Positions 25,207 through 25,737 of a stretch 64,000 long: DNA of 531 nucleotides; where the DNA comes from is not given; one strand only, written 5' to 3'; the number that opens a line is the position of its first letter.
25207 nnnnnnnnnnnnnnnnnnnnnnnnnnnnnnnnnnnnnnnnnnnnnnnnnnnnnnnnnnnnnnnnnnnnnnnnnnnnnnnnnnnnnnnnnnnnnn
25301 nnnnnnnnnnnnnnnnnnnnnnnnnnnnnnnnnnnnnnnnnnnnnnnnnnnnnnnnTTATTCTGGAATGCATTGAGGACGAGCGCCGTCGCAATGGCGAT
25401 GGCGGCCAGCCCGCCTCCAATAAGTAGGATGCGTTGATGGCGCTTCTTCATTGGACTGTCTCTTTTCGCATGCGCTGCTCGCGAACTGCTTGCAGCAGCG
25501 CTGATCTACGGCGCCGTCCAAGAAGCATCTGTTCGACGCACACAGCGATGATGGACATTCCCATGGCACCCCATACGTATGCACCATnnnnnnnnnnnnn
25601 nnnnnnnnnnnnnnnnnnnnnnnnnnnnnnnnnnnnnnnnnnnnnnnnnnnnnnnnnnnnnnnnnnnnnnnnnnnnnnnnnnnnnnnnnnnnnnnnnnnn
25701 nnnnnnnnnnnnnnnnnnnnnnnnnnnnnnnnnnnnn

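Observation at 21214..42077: The ICE carries a complete cytoplasm-to-periplasm reductant chain plus a full System I cytochrome c maturation operon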

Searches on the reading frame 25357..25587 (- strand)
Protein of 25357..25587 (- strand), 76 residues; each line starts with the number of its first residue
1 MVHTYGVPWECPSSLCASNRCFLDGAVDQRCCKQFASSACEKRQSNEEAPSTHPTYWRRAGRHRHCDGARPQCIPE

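Call 4: search_protein_families(library=ncbifam, proteins=[window:25357-25587:-])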
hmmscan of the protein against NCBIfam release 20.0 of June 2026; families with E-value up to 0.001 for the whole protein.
window:25357-25587:- (76 aa): 0 families

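Call 12: search_protein_families(library=pfam, proteins=[window:25357-25587:-], max_evalue=0.001)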
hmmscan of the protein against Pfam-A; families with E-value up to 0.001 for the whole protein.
window:25357-25587:- (76 aa): 0 families
